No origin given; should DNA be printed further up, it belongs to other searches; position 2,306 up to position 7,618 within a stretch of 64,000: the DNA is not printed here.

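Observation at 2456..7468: Orphan 1670-aa acidic, repeat-laden giant protein forming its own transcription unit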

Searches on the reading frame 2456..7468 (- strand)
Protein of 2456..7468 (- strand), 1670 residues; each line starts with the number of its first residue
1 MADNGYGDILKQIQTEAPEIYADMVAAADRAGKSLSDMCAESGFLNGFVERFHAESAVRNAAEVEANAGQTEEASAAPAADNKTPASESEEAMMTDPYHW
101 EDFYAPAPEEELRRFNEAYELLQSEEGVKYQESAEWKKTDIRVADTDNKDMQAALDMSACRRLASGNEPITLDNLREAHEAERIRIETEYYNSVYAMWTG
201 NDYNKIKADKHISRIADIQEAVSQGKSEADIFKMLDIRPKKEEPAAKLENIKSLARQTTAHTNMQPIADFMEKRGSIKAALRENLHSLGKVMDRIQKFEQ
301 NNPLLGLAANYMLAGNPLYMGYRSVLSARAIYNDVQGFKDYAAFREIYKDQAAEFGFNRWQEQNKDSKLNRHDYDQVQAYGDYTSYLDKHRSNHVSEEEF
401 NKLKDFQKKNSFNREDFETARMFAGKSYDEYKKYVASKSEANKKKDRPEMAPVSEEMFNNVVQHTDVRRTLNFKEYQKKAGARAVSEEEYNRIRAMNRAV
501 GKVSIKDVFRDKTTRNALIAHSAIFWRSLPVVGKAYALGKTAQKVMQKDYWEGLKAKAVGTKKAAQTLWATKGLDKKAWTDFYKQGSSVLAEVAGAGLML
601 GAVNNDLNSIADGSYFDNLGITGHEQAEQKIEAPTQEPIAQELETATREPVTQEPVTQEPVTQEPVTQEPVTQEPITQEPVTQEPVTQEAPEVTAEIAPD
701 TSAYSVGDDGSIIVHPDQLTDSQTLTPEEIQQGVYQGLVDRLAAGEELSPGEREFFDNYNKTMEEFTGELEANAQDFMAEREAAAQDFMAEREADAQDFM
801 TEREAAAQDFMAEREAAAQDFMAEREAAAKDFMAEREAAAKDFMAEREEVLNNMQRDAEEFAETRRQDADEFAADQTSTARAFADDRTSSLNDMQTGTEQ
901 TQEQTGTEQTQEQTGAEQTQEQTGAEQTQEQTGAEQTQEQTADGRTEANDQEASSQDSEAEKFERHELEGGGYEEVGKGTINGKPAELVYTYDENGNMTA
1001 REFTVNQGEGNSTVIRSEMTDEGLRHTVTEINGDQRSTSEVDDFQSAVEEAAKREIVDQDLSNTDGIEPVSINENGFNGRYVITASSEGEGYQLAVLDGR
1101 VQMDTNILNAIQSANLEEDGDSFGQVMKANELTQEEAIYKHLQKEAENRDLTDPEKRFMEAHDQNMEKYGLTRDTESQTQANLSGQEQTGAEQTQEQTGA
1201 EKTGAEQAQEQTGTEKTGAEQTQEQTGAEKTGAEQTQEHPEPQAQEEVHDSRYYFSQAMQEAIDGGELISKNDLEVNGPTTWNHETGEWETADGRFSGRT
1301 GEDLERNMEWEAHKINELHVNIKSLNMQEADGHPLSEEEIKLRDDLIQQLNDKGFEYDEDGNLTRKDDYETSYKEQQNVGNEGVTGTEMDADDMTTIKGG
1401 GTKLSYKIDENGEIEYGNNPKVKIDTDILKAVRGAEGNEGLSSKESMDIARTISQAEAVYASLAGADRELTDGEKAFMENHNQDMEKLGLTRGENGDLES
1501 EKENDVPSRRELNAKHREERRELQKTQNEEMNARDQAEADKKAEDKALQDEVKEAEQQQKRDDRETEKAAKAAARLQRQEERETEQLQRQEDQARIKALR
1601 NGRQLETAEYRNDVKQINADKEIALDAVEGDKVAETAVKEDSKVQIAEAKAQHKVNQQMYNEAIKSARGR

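Call 3: search_protein_families(library=pfam, proteins=[window:2456-7468:-], max_evalue=1)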
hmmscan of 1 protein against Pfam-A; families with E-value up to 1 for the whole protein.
window:2456-7468:- (1670 aa): 3 families
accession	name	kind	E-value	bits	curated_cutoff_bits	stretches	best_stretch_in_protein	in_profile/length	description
PF02095.21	Extensin_1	-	0.027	14.7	105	1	646-688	21-63/171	Extensin-like protein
PF05593.20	RHS_repeat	-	0.033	15.1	22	0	990-1000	20-30/38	RHS Repeat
PF04328.18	Sel_put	-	0.78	10.3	25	0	382-414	21-52/61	Selenoprotein, putative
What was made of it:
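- On RHS / YD-repeat proteins: RHS_repeat scores 15.1 bits against a cut-off of 22 (call 3).
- On FimV / HubP: No LysM hit at E <= 1 (call 3).
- On T1SS substrates (RTX toxins, LapA-like adhesins): No HemolysinCabind hit (call 3).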

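Call 4: search_protein_families(library=ncbifam, proteins=[window:2456-7468:-], max_evalue=1)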
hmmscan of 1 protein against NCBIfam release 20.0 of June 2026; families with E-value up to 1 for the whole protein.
window:2456-7468:- (1670 aa): 3 families
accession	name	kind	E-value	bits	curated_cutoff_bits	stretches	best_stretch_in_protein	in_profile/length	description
NF040493.1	TA_anti_VapB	subfamily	0.0041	17.3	60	0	830-852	46-67/73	type II toxin-antitoxin system VapB family antitoxin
TIGR01643.1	YD_repeat_2x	repeat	0.06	13.9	15.8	0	1355-1369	20-34/42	YD repeat-containing protein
NF042908.1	FMD_DH_FwdD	exception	0.36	10.9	175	0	1447-1502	5-57/129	tungsten-dependent formylmethanofuran dehydrogenase subunit FwdD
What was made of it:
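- On RHS / YD-repeat proteins: YD_repeat_2x scores 13.9 against 15.8 (call 4).
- On FimV / HubP: No NCBIfam hit at E <= 1 other than three sub-threshold unrelated ones (call 4).
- On TolA / TonB: No Pfam or NCBIfam hit (calls 3, 4).
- Closest known: RHS / YD-repeat proteins. Different: There are only two isolated hairpins, both below family thresholds (calls 3, 4).
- There is no homology to FimV, HubP or PopZ (calls 3, 4).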

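Call 24: search_solved_structures(query=window:2456-7468:-, max_evalue=1)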
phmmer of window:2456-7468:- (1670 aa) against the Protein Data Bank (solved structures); distinct sequences matched with E-value up to 1: 1.
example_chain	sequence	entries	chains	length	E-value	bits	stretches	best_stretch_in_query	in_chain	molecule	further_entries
9qf9_A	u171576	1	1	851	0.0011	20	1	609-689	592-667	Ruminococcus bromii Amy16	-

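Call 25: search_protein_families(library=phrogs, proteins=[window:2456-7468:-], max_evalue=0.1)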
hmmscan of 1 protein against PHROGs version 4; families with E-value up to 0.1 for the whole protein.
window:2456-7468:- (1670 aa): 0 families

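Call 26: search_protein_families(library=padloc, proteins=[window:2456-7468:-], max_evalue=0.1)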
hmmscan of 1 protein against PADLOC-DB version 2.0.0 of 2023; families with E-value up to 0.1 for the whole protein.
window:2456-7468:- (1670 aa): 0 families
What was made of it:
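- Tried and rejected: Pfam, NCBIfam, PHROGs and PADLOC on the full protein: nothing above threshold (calls 3, 4, 25, 26).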
